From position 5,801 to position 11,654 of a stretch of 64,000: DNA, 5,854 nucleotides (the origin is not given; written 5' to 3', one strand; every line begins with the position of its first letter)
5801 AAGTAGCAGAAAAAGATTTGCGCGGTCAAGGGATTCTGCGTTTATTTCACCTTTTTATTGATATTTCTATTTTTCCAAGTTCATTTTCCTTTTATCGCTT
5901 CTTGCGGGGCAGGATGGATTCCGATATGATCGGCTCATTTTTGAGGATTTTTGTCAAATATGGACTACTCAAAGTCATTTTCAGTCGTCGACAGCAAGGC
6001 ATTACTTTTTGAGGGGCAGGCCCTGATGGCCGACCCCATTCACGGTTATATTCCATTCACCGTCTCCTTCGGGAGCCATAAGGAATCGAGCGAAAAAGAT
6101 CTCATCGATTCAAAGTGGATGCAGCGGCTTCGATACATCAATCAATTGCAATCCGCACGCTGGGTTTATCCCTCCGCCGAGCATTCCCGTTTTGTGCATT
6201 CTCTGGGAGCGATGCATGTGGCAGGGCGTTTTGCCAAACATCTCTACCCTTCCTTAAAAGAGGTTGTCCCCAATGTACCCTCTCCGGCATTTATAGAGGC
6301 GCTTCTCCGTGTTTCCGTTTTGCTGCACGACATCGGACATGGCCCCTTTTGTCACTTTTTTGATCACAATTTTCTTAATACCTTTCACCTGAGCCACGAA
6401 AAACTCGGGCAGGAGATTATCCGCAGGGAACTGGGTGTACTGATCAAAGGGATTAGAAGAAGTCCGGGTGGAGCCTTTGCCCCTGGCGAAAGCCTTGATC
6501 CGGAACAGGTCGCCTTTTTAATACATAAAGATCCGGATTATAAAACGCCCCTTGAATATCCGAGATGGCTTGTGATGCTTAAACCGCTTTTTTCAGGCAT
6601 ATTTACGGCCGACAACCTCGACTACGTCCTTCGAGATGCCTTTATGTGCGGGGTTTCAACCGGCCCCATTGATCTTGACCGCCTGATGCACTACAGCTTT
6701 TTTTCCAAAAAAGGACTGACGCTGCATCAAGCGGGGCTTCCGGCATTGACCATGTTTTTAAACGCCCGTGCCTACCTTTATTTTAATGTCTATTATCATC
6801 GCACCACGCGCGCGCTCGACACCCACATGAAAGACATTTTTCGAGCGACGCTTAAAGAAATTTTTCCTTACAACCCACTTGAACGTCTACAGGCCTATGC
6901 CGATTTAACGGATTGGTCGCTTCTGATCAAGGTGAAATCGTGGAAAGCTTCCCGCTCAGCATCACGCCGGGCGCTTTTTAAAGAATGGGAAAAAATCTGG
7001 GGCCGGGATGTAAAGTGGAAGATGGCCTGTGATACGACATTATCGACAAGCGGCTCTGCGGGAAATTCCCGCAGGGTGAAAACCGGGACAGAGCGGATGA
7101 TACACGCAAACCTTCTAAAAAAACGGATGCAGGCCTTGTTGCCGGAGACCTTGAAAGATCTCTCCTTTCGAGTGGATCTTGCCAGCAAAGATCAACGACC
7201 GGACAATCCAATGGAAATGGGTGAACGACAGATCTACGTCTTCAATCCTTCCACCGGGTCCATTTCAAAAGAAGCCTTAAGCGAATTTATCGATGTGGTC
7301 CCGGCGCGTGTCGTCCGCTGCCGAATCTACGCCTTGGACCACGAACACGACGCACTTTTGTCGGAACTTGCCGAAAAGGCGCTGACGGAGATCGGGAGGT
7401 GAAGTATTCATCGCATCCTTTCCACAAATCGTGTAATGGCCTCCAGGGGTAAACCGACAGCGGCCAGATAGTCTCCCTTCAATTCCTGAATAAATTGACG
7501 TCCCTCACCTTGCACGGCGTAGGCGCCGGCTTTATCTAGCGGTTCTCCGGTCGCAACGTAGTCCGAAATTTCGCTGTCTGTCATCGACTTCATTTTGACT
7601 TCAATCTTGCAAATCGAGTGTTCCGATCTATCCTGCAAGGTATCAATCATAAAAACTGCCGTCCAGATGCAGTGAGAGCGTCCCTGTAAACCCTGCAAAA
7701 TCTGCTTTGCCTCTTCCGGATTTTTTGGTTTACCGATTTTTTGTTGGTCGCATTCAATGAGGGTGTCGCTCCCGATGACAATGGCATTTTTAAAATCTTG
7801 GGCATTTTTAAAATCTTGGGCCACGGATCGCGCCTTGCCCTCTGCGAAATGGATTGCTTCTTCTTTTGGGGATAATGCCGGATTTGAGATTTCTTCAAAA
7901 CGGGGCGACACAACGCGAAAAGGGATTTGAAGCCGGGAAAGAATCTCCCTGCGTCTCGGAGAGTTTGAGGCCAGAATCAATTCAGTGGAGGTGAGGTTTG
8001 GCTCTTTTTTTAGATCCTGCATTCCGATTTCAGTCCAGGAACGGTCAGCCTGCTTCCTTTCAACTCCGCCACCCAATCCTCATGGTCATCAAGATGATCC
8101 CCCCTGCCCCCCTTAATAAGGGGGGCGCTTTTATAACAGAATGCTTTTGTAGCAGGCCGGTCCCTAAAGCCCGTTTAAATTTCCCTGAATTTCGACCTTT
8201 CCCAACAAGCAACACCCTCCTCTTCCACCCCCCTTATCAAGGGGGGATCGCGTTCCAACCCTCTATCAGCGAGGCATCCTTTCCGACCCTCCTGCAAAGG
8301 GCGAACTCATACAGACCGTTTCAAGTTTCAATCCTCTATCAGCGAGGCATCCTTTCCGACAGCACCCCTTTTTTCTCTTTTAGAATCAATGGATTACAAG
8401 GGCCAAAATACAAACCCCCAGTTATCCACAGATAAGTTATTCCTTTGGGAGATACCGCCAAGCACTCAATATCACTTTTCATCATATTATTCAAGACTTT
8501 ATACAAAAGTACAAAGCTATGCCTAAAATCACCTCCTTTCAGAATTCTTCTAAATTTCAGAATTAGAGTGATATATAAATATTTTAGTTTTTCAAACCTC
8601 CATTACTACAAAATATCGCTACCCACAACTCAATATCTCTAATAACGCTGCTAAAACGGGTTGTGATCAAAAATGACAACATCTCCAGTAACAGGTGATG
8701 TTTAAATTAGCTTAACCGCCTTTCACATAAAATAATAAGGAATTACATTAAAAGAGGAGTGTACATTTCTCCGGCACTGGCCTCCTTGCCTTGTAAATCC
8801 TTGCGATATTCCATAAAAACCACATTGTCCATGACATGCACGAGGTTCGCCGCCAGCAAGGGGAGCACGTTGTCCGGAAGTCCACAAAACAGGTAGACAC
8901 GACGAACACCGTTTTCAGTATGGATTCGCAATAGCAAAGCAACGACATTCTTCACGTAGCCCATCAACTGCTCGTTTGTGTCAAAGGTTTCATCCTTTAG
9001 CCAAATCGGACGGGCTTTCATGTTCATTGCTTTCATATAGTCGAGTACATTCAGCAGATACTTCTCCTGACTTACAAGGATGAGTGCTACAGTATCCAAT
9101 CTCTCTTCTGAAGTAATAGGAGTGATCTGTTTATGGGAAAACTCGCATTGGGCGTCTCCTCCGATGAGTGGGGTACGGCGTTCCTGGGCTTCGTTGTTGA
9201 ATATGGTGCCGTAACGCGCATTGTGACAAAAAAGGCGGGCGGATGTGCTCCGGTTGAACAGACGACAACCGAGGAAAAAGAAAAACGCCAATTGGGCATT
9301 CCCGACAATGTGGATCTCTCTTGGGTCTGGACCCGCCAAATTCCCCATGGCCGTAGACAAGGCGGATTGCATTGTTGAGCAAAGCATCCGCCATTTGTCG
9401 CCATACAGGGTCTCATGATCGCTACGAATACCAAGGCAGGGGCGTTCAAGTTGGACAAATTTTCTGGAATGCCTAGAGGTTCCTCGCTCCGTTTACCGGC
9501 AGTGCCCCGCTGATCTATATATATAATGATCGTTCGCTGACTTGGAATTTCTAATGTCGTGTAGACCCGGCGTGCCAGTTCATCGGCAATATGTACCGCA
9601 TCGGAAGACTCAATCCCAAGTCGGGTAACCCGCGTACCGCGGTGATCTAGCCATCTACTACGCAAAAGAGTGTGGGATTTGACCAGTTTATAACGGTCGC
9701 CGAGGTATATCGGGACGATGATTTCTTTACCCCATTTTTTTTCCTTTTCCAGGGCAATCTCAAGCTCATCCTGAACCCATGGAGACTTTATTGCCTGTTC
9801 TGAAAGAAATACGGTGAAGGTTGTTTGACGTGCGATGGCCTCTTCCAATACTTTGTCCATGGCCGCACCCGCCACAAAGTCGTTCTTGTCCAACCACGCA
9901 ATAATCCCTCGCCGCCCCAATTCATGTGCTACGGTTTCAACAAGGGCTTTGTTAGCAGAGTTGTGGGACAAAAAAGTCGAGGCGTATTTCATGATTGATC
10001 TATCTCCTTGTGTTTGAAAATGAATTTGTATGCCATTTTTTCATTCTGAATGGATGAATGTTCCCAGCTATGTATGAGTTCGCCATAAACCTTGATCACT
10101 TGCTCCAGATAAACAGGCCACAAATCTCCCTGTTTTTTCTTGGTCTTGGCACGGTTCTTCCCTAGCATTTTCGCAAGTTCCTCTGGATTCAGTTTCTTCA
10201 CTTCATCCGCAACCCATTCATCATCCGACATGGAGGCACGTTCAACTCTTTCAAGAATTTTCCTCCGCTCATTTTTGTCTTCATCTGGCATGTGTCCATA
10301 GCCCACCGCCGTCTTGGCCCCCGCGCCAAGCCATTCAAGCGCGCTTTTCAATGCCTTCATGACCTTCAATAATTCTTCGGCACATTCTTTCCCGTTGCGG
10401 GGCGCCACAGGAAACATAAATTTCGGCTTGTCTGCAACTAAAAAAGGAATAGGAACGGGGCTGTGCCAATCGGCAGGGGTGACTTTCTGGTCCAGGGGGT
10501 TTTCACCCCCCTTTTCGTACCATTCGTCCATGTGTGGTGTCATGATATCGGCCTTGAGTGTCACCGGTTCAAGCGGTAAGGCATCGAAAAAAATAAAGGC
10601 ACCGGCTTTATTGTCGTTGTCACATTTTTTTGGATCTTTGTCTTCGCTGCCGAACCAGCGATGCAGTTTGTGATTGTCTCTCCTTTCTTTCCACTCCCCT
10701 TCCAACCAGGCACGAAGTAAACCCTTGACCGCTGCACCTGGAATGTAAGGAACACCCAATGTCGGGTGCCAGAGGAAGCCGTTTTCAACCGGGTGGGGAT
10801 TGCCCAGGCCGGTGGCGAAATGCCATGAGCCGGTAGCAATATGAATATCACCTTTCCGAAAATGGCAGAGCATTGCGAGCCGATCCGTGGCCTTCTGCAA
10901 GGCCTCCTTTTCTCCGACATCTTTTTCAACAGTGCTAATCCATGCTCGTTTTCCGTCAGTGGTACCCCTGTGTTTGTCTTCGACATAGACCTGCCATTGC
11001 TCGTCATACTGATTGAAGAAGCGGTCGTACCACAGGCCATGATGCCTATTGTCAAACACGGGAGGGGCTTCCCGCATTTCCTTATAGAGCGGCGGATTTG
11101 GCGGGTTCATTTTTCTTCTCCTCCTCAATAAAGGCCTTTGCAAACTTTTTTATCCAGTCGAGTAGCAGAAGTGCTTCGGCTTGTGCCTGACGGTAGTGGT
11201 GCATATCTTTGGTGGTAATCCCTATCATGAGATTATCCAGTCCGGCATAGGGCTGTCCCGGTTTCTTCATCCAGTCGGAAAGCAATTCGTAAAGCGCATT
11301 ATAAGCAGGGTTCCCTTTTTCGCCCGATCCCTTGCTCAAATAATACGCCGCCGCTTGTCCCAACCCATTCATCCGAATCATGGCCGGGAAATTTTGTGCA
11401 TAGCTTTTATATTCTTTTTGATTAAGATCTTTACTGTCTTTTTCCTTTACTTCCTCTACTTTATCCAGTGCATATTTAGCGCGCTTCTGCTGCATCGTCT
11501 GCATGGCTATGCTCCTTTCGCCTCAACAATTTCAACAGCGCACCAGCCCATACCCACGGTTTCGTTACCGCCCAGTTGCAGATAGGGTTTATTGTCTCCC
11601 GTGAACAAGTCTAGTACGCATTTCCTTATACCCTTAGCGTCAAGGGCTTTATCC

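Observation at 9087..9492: The TIR-sensor effector is split between two reading frames (apparent 1-nt deletion near a C4 run)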

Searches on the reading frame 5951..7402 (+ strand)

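Call 47: search_protein_families(library=ncbifam, proteins=[window:5951-7402:+], max_evalue=0.00001)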
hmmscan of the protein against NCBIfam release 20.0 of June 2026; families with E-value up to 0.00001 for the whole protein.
window:5951-7402:+ (483 aa): 0 families

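Call 49: search_protein_families(library=padloc, proteins=[window:5951-7402:+], max_evalue=0.001)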
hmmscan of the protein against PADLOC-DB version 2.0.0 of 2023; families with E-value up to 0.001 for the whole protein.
window:5951-7402:+ (483 aa): 1 family
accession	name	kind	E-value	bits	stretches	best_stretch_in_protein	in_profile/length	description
PDLC02374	dGTPase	-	7.4e-05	20.3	1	77-135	72-116/395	-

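Call 50: search_protein_families(library=pfam, proteins=[window:5951-7402:+], max_evalue=0.01)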
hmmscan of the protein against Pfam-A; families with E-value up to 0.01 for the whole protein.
window:5951-7402:+ (483 aa): 2 families
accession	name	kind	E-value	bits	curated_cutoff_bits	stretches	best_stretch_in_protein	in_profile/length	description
PF01966.28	HD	-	6.7e-09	36.5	22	1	80-164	1-73/116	HD domain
PF19276.4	HD_assoc_2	-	7.3e-07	29.3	23.1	1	240-346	1-107/222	HD associated region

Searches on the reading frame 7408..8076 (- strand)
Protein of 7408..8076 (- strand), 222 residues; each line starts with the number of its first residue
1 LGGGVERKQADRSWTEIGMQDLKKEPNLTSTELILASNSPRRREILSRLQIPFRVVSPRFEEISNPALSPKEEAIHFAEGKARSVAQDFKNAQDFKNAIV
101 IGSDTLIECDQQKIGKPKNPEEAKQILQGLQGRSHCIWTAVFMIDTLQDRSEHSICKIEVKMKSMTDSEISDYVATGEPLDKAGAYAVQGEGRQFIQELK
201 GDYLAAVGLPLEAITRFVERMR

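Call 47: search_protein_families(library=ncbifam, proteins=[window:7408-8076:-], max_evalue=0.00001)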
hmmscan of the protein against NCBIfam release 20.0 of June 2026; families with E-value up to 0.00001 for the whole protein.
window:7408-8076:- (222 aa): 14 families
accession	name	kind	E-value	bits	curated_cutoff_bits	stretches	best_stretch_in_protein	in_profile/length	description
TIGR00172.1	maf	subfamily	1.9e-49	167.7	117.15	1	31-216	3-182/185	Maf family nucleotide pyrophosphatase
NF010945.0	PRK14365.1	equivalog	5e-45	153.5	273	1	32-221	3-187/197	Maf-like protein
NF000867.0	PRK00078.1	equivalog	3.9e-43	147.4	249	1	32-221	2-188/192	Maf-like protein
NF010948.0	PRK14368.1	equivalog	1.4e-40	138.8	291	1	31-218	5-186/193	Maf-like protein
NF003403.0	PRK04694.1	equivalog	4.6e-37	127.6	300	1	33-215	2-181/190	Maf-like protein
NF010941.0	PRK14361.1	equivalog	9.7e-37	126.4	272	1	29-218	4-184/194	Maf-like protein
NF010942.0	PRK14362.1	equivalog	4.6e-36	124.1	290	1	29-218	10-195/210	Maf-like protein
NF010943.0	PRK14363.1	equivalog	6.4e-35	120.5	273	1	33-217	3-179/204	Maf-like protein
NF010944.0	PRK14364.1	equivalog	6.8e-33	113.7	311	1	35-221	1-179/181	Maf-like protein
NF002401.0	PRK01441.1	equivalog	1.1e-31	110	317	1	30-213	4-187/207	Maf-like protein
NF010946.0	PRK14366.1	equivalog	6.2e-28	97.6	284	1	31-212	5-180/195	Maf-like protein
NF010947.0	PRK14367.1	equivalog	8.5e-26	90.4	315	1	33-211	4-181/202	Maf-like protein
NF003141.0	PRK04056.1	equivalog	2.2e-24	86.1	161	1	32-218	1-180/181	septum formation inhibitor Maf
NF002690.0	PRK02478.1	equivalog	2.4e-23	82.7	269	1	31-214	3-187/199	Maf-like protein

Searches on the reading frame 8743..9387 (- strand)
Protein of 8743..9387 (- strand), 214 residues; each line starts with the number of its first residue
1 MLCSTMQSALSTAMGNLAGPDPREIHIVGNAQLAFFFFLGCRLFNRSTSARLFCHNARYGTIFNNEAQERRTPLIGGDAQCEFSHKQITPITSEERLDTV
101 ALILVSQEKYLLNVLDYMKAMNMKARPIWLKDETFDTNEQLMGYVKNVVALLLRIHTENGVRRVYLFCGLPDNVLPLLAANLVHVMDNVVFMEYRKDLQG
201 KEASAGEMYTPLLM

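Call 14: list_cluster_members(proteins=[P0011, P0001, window:8743-9387:-])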
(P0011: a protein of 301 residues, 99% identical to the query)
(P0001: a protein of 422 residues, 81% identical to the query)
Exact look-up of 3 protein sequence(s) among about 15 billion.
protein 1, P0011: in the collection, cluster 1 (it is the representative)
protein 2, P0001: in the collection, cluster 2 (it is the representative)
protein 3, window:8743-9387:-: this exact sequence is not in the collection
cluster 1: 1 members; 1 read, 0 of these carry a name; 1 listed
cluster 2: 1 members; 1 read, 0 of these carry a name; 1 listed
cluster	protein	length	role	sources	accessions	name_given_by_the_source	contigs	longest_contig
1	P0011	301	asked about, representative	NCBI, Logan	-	-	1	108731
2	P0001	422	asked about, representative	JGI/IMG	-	-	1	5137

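Call 49: search_protein_families(library=padloc, proteins=[window:8743-9387:-], max_evalue=0.001)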
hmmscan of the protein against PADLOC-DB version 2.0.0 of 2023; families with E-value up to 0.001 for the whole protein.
window:8743-9387:- (214 aa): 1 family
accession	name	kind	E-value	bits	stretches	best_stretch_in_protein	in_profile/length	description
PDLC02012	SAVED5--SAVED_TIR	-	1.8e-08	31.9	1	7-198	210-381/404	-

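Call 50: search_protein_families(library=pfam, proteins=[window:8743-9387:-], max_evalue=0.01)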
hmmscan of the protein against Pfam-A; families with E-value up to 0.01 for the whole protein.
window:8743-9387:- (214 aa): 1 family
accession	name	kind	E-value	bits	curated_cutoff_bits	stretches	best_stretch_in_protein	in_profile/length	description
PF18145.6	SAVED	-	0.00033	20.9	26.2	0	98-171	77-153/190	SMODS-associated and fused to various effectors sensor domain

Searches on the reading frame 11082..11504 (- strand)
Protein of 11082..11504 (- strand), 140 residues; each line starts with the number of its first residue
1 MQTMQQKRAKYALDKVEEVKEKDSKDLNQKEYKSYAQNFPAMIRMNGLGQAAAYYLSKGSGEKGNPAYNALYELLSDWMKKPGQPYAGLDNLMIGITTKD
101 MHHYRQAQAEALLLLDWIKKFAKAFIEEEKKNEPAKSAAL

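Call 17: search_protein_families(library=ncbifam, proteins=[window:11082-11504:-], max_evalue=0.001)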
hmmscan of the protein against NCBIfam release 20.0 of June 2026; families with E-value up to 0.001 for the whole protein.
window:11082-11504:- (140 aa): 1 family
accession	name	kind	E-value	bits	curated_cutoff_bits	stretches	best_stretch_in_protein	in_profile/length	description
TIGR01881.1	cas_Cmr5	equivalog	4.7e-24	85.3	27.9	1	1-129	1-143/143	type III-B CRISPR module-associated protein Cmr5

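Call 58: find_encoding_contigs(protein=window:11082-11504:-, flank=6000, max_places=10)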
Protein window:11082-11504:- (140 aa): no gene with exactly this product is on record in the collection.
